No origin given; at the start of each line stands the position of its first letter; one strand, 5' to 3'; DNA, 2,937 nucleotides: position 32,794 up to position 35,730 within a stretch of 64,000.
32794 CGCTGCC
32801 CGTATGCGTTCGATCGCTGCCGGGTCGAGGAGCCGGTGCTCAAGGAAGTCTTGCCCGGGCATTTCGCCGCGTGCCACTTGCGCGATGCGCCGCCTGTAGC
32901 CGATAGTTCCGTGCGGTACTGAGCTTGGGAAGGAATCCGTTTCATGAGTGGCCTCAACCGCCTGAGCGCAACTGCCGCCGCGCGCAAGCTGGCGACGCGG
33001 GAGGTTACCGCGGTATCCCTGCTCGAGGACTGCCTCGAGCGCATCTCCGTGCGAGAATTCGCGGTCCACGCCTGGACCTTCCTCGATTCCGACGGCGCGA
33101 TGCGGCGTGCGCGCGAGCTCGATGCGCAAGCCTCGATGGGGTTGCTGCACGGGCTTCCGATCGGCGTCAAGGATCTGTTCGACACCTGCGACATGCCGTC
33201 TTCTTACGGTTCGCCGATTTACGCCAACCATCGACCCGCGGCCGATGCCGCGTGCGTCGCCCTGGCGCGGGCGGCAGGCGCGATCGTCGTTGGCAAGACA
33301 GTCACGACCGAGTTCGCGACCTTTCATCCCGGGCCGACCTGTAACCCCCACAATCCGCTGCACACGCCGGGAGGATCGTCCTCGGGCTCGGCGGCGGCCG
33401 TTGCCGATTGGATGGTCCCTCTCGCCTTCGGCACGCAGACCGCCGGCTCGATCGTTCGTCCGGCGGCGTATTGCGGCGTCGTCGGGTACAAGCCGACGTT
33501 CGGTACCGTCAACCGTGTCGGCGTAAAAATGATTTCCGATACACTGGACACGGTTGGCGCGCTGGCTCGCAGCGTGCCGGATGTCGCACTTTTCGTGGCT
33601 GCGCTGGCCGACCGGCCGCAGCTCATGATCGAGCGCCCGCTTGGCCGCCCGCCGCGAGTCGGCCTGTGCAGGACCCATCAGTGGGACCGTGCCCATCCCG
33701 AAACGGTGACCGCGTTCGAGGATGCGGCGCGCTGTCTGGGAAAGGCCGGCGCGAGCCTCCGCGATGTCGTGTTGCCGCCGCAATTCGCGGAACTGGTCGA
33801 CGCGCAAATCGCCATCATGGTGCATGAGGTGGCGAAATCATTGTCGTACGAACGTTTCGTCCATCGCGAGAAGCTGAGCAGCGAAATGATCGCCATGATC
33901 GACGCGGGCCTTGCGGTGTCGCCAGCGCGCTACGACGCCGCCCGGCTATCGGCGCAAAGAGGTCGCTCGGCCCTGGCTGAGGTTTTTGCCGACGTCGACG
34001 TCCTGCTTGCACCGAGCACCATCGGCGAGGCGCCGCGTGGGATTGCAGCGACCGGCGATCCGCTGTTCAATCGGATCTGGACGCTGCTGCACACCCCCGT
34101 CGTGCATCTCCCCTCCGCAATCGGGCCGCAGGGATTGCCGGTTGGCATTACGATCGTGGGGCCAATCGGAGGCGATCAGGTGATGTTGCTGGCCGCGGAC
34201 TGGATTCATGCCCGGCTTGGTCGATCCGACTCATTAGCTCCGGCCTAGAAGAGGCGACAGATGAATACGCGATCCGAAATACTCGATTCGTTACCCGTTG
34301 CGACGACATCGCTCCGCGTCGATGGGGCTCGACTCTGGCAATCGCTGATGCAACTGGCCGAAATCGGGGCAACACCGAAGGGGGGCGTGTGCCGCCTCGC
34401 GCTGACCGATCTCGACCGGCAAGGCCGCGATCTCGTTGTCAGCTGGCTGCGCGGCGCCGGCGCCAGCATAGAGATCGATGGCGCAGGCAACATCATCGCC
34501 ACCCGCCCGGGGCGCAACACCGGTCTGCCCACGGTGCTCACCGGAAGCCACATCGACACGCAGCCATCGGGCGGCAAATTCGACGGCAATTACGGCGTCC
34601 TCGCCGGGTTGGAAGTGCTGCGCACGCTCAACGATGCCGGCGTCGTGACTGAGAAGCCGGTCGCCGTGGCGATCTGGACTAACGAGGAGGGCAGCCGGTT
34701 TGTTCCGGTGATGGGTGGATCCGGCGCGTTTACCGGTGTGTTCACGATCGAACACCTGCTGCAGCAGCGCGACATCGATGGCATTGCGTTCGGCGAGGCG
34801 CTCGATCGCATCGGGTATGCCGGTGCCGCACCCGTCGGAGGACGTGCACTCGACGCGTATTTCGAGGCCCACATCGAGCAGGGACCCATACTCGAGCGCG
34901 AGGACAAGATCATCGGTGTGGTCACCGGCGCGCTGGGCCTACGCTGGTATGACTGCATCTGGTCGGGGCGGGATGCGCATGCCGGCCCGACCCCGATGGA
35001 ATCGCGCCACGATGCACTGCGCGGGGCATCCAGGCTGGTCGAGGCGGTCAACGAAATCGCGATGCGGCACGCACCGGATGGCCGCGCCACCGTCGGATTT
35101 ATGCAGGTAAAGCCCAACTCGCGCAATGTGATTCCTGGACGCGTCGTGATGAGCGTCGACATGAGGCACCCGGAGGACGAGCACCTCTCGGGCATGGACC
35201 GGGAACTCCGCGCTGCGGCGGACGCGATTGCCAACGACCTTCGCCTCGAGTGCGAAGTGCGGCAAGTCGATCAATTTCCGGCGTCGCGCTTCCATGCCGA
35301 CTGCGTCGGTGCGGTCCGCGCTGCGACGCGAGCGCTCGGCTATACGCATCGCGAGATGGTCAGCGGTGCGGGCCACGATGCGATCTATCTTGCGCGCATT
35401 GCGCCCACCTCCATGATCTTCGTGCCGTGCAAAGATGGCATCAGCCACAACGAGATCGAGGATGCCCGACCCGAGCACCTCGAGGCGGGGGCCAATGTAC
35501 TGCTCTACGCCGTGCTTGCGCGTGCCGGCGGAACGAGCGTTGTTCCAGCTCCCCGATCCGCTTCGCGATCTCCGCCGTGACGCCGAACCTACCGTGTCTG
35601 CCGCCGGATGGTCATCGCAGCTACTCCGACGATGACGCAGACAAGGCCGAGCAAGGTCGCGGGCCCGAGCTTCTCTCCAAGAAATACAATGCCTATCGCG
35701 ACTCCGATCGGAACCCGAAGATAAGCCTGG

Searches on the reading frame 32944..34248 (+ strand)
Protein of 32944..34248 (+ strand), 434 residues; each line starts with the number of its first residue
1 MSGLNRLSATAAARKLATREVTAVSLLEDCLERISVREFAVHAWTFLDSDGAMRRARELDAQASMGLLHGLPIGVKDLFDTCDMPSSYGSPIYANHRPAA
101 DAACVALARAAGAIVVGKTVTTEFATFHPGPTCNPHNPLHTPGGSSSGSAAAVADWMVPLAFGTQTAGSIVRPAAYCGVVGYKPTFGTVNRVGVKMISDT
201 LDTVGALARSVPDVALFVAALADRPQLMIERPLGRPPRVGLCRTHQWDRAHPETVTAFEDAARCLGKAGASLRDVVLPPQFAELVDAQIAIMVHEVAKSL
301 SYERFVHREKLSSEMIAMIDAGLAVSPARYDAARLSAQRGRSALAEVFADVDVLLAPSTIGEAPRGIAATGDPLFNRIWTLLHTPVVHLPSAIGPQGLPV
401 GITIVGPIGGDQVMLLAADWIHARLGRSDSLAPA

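Call 55: search_protein_families(library=pfam, proteins=[window:32944-34248:+], max_evalue=0.00001)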
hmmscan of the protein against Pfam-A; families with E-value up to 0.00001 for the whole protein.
window:32944-34248:+ (434 aa): 1 family
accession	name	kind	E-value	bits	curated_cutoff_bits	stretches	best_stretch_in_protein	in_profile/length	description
PF01425.27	Amidase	-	4e-76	257.3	27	1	26-413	2-443/445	Amidase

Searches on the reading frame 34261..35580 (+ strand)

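Call 55: search_protein_families(library=pfam, proteins=[window:34261-35580:+], max_evalue=0.00001)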
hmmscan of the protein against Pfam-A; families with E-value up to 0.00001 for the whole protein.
window:34261-35580:+ (439 aa): 2 families
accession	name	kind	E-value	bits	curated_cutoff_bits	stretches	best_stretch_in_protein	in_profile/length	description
PF01546.33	Peptidase_M20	-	4.5e-30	105.5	24.6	1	94-418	2-204/206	Peptidase family M20/M25/M40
PF04389.22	Peptidase_M28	-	5.4e-07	30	21.3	1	77-187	1-98/193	Peptidase family M28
